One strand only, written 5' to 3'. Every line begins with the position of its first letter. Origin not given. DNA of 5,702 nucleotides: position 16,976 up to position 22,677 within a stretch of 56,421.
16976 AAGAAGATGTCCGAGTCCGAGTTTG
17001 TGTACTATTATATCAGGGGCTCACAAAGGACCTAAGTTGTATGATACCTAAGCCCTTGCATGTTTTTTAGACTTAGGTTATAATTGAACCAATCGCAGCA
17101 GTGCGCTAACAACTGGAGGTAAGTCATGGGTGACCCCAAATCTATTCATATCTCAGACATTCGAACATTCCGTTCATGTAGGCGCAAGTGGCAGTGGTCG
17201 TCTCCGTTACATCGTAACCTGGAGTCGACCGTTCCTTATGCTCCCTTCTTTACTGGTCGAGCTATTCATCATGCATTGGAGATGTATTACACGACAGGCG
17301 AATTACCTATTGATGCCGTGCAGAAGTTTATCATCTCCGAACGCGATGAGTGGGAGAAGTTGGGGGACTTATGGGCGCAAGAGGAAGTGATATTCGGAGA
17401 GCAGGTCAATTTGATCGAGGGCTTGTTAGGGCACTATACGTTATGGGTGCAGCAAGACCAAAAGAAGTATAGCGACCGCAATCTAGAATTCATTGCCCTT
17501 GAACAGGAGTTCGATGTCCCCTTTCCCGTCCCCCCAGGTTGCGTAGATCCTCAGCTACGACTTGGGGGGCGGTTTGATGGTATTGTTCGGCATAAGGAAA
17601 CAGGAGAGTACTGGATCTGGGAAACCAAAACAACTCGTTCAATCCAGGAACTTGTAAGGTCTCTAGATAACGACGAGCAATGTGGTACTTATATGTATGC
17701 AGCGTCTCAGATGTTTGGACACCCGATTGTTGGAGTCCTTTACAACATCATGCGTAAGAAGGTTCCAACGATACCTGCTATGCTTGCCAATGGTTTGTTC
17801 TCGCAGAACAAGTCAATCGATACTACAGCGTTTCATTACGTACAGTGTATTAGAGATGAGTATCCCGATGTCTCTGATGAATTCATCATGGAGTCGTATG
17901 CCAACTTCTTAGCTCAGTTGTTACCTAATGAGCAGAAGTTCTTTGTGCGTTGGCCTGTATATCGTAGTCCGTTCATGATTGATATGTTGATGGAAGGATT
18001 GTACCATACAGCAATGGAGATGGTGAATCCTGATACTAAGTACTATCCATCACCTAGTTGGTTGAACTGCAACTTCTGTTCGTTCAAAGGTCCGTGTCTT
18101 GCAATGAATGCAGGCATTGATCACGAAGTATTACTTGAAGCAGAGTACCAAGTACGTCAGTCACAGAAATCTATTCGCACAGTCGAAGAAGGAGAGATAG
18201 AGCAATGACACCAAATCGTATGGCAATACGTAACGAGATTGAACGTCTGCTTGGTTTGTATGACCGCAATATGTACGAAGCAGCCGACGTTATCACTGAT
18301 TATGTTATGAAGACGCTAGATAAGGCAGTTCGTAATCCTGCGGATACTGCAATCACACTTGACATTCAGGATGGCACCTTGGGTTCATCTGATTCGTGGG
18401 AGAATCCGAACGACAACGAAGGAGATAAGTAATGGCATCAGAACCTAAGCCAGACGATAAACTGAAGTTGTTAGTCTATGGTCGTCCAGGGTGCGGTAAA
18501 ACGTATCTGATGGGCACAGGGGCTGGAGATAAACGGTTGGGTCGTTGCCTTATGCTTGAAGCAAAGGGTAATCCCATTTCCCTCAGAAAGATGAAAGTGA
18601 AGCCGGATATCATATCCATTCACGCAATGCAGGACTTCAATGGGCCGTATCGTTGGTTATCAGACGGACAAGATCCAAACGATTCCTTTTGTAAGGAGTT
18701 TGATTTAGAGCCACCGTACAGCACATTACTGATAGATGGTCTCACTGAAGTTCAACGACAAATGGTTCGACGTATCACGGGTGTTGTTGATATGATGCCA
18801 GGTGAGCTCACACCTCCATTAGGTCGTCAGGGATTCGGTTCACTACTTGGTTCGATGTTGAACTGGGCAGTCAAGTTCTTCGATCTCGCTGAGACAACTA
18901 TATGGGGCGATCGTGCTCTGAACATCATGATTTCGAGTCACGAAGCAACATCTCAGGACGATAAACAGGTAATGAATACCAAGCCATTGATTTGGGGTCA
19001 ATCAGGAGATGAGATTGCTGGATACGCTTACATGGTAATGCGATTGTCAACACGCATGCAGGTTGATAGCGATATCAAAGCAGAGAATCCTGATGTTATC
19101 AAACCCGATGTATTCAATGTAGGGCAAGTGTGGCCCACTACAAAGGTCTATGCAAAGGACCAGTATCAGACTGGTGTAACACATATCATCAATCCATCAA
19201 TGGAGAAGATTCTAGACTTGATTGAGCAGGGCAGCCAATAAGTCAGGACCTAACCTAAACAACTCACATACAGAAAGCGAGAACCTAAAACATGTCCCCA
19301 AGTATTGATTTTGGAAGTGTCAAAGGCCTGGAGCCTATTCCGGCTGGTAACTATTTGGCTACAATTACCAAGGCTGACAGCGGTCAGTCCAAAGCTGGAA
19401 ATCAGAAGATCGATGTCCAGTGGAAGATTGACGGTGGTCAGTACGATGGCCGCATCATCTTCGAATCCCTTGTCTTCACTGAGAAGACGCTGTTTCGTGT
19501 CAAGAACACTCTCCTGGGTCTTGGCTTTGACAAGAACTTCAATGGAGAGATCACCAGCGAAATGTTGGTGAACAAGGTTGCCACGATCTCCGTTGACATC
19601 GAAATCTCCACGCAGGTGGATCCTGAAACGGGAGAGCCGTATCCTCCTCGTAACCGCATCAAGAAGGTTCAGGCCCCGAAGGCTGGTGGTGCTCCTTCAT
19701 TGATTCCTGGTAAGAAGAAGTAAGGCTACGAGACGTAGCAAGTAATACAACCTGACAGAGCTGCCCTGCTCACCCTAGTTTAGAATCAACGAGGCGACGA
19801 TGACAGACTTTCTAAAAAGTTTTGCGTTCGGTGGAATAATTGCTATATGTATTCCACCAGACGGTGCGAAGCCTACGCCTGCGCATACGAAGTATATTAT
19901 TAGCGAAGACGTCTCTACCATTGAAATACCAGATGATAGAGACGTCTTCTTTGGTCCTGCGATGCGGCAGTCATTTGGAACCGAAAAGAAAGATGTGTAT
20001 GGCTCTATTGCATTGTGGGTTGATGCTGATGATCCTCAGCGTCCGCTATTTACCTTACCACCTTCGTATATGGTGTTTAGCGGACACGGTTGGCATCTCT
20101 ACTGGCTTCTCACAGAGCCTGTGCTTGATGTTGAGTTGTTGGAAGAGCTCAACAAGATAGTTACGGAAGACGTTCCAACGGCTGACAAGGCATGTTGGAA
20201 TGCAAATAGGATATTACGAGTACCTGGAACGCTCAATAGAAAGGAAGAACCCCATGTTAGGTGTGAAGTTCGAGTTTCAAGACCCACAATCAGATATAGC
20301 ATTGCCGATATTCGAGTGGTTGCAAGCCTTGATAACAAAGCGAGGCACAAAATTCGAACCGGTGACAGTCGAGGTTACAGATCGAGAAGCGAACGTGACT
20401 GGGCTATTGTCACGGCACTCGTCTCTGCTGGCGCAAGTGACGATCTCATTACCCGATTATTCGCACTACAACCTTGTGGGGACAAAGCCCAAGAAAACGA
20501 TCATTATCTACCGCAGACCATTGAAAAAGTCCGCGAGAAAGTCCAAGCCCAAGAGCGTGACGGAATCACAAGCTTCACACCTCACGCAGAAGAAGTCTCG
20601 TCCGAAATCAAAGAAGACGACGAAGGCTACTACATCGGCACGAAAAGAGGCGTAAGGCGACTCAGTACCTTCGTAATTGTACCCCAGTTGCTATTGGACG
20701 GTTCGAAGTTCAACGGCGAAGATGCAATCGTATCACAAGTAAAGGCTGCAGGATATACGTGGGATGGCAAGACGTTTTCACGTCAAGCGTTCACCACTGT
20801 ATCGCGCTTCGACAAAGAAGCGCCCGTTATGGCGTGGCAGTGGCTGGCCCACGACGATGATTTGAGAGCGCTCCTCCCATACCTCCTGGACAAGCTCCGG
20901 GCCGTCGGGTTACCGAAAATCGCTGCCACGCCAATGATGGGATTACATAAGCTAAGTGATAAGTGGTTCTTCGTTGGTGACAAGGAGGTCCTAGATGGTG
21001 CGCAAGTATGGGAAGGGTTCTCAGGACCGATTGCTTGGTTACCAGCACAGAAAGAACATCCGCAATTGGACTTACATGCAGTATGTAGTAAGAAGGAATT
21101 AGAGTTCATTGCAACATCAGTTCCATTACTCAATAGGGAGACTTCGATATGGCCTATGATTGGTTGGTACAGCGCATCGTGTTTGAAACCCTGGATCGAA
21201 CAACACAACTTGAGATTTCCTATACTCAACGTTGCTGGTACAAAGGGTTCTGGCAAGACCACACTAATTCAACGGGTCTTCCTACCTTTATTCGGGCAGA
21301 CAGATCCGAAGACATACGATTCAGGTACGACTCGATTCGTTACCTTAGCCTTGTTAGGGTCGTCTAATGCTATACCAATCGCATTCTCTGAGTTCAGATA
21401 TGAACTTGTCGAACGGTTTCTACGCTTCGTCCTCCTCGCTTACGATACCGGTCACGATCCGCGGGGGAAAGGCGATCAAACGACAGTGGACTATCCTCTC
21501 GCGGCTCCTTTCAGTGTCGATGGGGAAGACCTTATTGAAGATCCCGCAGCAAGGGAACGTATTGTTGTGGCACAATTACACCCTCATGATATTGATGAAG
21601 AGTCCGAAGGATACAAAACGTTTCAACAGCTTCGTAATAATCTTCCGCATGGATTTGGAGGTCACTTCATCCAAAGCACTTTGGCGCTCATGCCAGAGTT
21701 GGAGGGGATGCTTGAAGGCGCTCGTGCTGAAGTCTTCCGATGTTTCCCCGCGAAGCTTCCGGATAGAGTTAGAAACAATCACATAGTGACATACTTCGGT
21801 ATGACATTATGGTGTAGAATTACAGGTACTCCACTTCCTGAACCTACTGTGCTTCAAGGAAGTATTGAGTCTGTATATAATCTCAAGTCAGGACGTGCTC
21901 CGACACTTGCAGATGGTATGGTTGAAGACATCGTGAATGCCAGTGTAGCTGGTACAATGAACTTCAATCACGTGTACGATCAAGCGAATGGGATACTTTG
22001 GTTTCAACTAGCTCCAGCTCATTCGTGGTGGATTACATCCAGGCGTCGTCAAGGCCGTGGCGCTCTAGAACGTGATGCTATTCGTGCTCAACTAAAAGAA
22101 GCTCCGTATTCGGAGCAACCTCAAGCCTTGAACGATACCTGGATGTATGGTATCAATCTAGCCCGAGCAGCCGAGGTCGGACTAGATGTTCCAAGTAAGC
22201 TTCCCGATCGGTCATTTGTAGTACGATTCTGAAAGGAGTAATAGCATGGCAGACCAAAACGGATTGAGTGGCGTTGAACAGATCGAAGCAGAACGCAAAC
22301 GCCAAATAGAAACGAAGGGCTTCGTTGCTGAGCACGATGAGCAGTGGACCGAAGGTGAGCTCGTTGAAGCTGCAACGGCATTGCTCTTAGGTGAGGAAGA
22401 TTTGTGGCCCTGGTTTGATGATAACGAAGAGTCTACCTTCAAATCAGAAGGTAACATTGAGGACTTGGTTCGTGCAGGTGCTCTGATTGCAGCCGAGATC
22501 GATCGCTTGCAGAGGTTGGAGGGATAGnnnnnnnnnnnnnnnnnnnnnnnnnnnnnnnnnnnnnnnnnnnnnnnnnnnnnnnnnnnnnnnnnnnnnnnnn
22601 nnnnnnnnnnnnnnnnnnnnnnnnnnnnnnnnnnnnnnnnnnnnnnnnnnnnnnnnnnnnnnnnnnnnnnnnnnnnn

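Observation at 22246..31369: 7-deazaguanine DNA-modification island with non-canonical extra members, fused to the replication module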

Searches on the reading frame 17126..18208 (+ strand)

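Call 37: search_protein_families(library=pfam, proteins=[window:17126-18208:+], max_evalue=0.001)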
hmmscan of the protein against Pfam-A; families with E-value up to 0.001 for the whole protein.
window:17126-18208:+ (360 aa): 1 family
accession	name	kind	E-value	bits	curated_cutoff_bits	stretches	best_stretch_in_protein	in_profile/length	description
PF12705.13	PDDEXK_1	-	9.4e-18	65.5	22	1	10-324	5-246/247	PD-(D/E)XK nuclease superfamily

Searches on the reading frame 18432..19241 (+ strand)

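Call 37: search_protein_families(library=pfam, proteins=[window:18432-19241:+], max_evalue=0.001)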
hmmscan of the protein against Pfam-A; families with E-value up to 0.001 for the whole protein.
window:18432-19241:+ (269 aa): 1 family
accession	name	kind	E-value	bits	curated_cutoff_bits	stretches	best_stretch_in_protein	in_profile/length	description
PF13479.12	AAA_24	-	1.2e-06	29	27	1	10-243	2-193/195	AAA domain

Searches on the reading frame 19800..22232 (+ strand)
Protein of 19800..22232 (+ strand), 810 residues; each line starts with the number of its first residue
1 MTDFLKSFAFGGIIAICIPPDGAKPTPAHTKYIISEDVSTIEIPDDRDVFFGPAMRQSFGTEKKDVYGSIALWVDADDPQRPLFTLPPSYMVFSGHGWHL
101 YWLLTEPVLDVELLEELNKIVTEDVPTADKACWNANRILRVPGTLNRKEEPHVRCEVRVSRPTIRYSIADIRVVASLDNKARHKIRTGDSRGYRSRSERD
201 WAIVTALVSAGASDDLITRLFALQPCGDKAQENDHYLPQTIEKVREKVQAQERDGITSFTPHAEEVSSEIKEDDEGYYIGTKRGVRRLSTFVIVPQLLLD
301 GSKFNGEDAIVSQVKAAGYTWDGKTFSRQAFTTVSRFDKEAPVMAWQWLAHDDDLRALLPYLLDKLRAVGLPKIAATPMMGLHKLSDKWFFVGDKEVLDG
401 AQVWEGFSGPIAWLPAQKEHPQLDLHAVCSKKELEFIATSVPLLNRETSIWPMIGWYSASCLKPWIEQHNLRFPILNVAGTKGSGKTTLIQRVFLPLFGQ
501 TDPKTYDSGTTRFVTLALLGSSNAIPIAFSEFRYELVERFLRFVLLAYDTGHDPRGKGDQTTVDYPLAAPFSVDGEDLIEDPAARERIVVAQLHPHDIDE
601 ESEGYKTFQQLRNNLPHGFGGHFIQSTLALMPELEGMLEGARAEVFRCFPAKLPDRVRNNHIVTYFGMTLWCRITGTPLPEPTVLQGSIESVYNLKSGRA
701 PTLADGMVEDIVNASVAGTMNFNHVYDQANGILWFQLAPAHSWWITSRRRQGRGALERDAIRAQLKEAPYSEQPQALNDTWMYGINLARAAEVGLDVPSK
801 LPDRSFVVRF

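Call 4: search_protein_families(library=pfam, proteins=[window:19800-22232:+], max_evalue=0.01)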
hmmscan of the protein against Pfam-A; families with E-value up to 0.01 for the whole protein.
window:19800-22232:+ (810 aa): 0 families

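Call 5: search_protein_families(library=phrogs, proteins=[window:19800-22232:+], max_evalue=0.01)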
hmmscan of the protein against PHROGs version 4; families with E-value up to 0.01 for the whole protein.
window:19800-22232:+ (810 aa): 5 families
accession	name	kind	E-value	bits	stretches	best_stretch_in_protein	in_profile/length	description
phrog_3123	-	unknown function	1.7e-16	61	1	41-182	58-201/583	-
phrog_10514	-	DNA, RNA and nucleotide metabolism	2.7e-16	59.9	1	42-171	51-186/750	DNA primase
phrog_16345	-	DNA, RNA and nucleotide metabolism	6.8e-06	25.4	1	452-491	565-604/972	primase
phrog_25314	-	unknown function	0.001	18.3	1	85-173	136-231/1010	-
phrog_2478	-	DNA, RNA and nucleotide metabolism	0.0035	16.5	1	86-153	115-196/854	DNA polymerase/primase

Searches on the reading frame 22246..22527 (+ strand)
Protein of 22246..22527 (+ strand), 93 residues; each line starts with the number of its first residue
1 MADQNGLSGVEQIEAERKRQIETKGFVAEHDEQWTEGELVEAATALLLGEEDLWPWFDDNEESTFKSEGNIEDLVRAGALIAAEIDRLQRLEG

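Call 3: search_protein_families(library=pfam, proteins=[window:22246-22527:+], max_evalue=0.01)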
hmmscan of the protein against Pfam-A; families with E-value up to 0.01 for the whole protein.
window:22246-22527:+ (93 aa): 0 families

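Call 5: search_protein_families(library=phrogs, proteins=[window:22246-22527:+], max_evalue=0.01)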
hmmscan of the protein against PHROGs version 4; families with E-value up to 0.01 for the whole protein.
window:22246-22527:+ (93 aa): 9 families
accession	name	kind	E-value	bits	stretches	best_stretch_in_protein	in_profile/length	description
phrog_9763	-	unknown function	5.8e-18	66.5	1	10-92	152-236/247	-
phrog_6628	-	unknown function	3.4e-17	63.2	1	8-90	578-664/685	-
phrog_11504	-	unknown function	1.3e-14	55.7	1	13-90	282-367/376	-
phrog_3956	-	unknown function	5e-13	50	1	13-91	497-576/585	-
phrog_9434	-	unknown function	1e-11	46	1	12-90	404-491/507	-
phrog_6574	-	unknown function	9.3e-11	43.1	1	13-45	114-146/217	-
phrog_14548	-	unknown function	1.6e-09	38.4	1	12-92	288-371/378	-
phrog_19550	-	unknown function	8.5e-07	30.2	1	13-92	92-179/186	-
phrog_28211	-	unknown function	5.6e-05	23.9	0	12-40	130-158/234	-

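Call 12: search_protein_families(library=ncbifam, proteins=[window:22246-22527:+], max_evalue=0.01)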
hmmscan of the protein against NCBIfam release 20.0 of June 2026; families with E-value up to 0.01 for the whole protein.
window:22246-22527:+ (93 aa): 0 families

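Call 87: search_dna_similar(query=window:22246-22527:+, collection=phages, mode=protein, max_rows=30, max_evalue=0.001, rows=spread)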
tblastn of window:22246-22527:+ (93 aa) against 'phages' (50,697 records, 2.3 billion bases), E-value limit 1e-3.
Records with a match: 110; places in all: 110; records where one place covers at least 80% of the query: 110.
Best place of each record, by identity: <60% 110.
By first word of the organism name: Pseudomonas 53; Rhodobacter 13; Xanthomonas 10; Acinetobacter 6; Microbacterium 4; Enterobacteria 4; Burkholderia 4; Escherichia 3; Klebsiella 2; Bradyrhizobium 2; and 9 more.
By host as written in the record: Pseudomonas aeruginosa 16; Rhodobacter capsulatus YW1 11; - 10; Xanthomonas campestris pv. campestris GBBC 1419 8; Pseudomonas aeruginosa PAO1 7; Escherichia coli 5; Acinetobacter baumannii 4; Pseudomonas putida 2; and 40 more.
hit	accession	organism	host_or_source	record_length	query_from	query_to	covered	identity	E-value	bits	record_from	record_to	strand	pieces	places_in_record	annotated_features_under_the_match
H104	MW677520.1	Rhodobacter phage RcOceanus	Rhodobacter capsulatus YW1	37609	7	91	91%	39.4%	4e-6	49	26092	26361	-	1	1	35: hypothetical protein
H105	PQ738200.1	Pseudomonas phage phita81A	Pseudomonas aeruginosa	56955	13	90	84%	41.8%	5e-4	42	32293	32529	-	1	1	hypothetical protein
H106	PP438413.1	Nostoc phage Nsp-JY21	Nostoc sp.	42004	3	93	98%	35.5%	7e-6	48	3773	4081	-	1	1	hypothetical protein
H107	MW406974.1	Pseudomonas phage TH15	Pseudomonas aeruginosa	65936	13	93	87%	39.5%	2e-4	44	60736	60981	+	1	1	hypothetical protein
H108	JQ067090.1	Pseudomonas phage PaMx31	Pseudomonas aeruginosa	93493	13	90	84%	41.0%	1e-4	44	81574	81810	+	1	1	record has no annotation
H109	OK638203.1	Pseudomonas phage BHU-17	Pseudomonas aeruginosa MTCC 5928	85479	13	90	84%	41.0%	1e-4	44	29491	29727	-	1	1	record has no annotation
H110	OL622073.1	Pseudomonas phage Pa BHU-17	Pseudomonas aeruginosa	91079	13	90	84%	41.0%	1e-4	44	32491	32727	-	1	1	hypothetical protein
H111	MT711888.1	Pseudomonas phage Dolphis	Pseudomonas putida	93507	13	90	84%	40.9%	4e-8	54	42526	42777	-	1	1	hypothetical protein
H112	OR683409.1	Pseudomonas phage Shamal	Pseudomonas aeruginosa F002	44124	13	90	84%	39.8%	3e-4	43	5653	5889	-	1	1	hypothetical protein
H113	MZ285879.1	Pseudomonas phage PA8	Pseudomonas aeruginosa PAO1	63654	13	90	84%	39.8%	1e-3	42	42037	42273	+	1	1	hypothetical protein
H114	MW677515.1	Rhodobacter phage RcHotPocket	Rhodobacter capsulatus YW1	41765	10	91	88%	37.8%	1e-6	50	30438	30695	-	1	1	48: hypothetical protein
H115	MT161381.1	Xanthomonas phage FoX1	Xanthomonas campestris pv. campestris ...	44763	8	88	87%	38.1%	6e-6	48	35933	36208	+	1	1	hypothetical protein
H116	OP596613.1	Bradyrhizobium phage ppBeUSDA76-1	Bradyrhizobium elkanii USDA 76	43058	10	90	87%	37.5%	1e-4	44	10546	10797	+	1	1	hypothetical protein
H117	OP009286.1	Rhodobacter phage RcSwan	Rhodobacter capsulatus YW1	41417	10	91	88%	36.7%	3e-6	49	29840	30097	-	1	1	hypothetical protein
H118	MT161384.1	Xanthomonas phage FoX5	Xanthomonas campestris pv. campestris ...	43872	8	88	87%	37.1%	2e-5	47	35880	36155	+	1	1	hypothetical protein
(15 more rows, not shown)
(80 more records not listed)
